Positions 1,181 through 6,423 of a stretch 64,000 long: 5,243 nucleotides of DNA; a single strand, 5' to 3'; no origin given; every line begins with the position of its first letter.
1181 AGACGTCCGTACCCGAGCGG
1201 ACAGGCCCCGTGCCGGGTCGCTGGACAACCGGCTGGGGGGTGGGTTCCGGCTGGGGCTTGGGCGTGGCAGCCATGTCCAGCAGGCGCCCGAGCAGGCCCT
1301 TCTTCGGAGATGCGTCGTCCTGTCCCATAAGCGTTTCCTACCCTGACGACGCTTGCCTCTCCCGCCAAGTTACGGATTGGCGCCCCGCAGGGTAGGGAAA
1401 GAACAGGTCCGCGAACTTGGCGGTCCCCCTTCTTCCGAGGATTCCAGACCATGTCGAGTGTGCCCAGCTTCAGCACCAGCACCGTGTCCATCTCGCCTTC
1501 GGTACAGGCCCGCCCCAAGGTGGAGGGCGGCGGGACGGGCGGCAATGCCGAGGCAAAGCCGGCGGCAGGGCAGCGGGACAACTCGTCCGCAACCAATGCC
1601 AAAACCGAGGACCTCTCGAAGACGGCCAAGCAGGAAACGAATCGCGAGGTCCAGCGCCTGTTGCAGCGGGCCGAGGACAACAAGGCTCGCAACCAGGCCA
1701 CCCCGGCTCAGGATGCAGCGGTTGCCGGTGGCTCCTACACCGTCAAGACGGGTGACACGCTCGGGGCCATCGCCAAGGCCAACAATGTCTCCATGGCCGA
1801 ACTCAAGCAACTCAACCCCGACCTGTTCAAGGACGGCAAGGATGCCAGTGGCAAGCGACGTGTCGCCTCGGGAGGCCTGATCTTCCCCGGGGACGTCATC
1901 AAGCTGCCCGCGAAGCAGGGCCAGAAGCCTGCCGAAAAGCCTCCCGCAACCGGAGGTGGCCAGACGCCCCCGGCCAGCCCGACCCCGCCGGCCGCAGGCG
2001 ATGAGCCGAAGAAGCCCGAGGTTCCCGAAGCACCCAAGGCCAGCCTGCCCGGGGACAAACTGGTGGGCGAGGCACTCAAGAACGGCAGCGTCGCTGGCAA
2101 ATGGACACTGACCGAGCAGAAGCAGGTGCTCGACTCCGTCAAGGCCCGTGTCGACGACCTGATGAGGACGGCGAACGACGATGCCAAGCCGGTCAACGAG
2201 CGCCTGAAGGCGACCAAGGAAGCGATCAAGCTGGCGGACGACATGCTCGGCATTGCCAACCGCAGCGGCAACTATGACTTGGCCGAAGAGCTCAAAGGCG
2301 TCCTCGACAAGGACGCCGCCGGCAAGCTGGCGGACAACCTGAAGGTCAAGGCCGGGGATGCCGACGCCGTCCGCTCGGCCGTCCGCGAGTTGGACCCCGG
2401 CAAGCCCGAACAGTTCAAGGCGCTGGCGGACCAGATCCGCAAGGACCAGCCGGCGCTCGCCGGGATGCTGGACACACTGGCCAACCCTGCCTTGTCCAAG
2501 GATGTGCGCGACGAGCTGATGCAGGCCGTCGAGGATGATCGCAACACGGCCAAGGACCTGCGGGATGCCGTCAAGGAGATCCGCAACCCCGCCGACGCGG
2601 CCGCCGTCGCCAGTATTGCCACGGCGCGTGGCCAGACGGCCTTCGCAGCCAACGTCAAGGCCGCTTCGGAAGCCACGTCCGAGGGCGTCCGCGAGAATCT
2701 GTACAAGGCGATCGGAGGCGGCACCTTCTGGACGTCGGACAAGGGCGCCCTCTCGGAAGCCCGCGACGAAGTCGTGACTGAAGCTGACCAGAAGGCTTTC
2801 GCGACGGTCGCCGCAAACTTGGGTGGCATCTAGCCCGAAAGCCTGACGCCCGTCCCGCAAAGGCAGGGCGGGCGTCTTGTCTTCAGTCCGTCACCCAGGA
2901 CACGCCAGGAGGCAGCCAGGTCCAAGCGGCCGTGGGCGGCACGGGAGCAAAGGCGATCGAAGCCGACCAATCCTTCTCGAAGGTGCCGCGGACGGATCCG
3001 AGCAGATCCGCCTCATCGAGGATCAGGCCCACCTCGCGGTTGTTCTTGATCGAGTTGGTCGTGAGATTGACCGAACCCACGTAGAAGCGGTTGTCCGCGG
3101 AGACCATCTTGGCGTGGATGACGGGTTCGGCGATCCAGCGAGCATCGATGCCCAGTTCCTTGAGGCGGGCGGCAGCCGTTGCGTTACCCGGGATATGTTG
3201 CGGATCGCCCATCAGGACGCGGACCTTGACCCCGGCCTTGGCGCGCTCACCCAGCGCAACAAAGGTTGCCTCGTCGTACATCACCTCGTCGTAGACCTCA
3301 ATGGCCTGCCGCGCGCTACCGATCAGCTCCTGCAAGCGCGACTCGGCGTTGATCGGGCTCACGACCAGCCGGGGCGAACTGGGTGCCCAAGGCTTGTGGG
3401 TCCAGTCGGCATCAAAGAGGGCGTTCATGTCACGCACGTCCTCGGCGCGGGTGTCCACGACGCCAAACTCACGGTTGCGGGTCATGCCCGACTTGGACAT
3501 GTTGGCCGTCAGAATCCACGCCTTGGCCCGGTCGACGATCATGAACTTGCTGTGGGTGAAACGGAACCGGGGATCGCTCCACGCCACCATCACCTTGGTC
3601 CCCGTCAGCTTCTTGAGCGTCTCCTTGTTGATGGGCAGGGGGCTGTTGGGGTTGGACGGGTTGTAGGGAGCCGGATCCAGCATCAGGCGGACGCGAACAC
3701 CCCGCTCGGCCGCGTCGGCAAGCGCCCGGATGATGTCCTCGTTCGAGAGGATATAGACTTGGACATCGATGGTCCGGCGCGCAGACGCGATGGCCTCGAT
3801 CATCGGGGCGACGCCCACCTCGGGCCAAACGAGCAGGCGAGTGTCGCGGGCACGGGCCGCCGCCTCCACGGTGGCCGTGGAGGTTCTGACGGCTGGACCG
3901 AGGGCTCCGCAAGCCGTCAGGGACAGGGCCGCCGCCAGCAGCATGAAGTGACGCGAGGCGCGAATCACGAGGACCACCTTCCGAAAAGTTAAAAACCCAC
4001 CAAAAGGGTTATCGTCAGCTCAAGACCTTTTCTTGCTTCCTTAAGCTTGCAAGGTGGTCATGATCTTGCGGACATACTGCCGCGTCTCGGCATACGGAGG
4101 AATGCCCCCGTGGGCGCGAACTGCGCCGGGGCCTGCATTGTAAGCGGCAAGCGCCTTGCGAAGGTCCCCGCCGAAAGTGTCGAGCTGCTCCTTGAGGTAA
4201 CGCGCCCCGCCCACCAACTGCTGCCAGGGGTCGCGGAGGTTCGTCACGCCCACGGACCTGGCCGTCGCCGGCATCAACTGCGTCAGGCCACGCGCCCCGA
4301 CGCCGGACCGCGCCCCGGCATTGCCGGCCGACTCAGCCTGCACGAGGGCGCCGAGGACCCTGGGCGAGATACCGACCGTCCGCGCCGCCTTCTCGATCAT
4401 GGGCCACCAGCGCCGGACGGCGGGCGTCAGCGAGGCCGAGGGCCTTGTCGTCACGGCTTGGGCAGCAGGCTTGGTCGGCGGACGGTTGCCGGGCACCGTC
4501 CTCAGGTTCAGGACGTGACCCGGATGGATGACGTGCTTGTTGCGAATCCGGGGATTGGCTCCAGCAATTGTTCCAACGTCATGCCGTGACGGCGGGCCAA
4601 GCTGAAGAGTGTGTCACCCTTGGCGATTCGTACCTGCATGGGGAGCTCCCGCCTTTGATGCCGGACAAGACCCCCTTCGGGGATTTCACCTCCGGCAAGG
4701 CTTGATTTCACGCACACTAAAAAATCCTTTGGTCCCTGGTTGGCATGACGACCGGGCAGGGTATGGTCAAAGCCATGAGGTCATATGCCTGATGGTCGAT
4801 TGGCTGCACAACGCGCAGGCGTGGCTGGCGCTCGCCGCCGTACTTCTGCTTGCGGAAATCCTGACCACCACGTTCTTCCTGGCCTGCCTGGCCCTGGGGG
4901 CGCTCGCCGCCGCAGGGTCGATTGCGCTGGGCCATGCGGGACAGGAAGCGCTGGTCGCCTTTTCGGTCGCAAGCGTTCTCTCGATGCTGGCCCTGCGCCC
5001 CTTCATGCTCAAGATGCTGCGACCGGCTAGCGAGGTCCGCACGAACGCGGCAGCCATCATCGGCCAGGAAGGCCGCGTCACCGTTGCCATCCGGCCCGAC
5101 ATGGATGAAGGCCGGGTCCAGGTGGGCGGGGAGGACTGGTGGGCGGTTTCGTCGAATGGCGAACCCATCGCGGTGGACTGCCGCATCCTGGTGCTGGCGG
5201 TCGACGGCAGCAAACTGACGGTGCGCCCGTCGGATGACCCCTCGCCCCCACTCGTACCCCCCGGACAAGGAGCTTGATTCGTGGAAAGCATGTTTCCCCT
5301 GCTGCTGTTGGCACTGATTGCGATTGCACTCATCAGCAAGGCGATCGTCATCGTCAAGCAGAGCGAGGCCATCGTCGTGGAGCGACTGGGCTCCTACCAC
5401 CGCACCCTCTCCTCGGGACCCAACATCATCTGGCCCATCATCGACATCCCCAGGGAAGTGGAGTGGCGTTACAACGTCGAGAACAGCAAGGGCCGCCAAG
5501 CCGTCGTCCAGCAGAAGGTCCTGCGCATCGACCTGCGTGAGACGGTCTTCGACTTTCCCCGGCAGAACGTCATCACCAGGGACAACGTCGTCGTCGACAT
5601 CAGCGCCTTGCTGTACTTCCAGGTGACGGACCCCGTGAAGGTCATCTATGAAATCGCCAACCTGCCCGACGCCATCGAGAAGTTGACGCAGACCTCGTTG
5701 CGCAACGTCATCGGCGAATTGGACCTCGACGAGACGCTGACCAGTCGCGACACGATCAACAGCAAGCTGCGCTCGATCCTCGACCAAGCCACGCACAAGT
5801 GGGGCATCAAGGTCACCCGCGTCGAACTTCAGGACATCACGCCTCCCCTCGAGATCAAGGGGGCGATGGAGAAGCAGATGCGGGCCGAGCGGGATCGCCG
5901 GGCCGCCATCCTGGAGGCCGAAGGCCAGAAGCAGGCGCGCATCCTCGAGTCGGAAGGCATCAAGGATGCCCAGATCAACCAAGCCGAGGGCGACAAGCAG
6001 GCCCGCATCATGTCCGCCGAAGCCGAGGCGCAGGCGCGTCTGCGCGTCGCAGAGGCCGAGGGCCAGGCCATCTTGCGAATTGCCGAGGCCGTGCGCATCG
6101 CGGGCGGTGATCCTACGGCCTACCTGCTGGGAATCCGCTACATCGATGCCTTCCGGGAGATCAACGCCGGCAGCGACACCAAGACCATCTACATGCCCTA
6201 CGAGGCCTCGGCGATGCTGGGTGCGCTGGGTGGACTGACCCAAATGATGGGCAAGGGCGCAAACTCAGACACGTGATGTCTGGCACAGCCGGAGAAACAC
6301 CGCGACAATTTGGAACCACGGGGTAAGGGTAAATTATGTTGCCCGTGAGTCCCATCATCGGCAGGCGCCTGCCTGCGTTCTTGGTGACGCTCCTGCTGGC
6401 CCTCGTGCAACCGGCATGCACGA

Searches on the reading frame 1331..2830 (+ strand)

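Call 39: search_protein_families(library=pfam, proteins=[window:1331-2830:+], max_evalue=0.00001)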
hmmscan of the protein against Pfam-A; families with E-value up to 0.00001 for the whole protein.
window:1331-2830:+ (500 aa): 1 family
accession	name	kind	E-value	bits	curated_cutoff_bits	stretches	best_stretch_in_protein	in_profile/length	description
PF01476.26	LysM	-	1.3e-09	38.3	20.9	1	136-162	1-27/43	LysM domain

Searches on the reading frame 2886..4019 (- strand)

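Call 39: search_protein_families(library=pfam, proteins=[window:2886-4019:-], max_evalue=0.00001)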
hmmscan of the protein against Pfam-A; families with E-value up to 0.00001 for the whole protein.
window:2886-4019:- (378 aa): 3 families
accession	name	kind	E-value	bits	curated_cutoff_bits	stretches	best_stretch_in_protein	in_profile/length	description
PF13091.12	PLDc_2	-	2.8e-43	147.3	27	2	73-206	1-132/132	PLD-like domain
PF11495.14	Regulator_TrmB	-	3e-07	30.4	22.2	0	73-177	15-101/233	Archaeal transcriptional regulator TrmB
PF00614.28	PLDc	-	8.7e-06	26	21.9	0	302-322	6-27/28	Phospholipase D Active site motif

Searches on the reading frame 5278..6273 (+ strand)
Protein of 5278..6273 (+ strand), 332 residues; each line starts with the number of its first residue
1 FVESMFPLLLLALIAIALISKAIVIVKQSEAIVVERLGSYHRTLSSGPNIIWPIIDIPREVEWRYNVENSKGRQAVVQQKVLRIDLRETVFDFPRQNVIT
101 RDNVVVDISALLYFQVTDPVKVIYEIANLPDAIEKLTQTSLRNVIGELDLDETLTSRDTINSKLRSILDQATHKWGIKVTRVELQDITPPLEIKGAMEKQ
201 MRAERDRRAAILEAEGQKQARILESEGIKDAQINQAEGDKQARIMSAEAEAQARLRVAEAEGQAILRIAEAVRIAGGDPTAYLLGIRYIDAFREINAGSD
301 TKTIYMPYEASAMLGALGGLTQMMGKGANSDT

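Call 39: search_protein_families(library=pfam, proteins=[window:5278-6273:+], max_evalue=0.00001)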
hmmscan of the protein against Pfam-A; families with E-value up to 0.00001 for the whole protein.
window:5278-6273:+ (332 aa): 1 family
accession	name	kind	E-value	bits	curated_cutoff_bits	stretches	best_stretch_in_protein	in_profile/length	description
PF01145.31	Band_7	-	8.2e-42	143.7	23.6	1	25-218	2-176/176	SPFH domain / Band 7 family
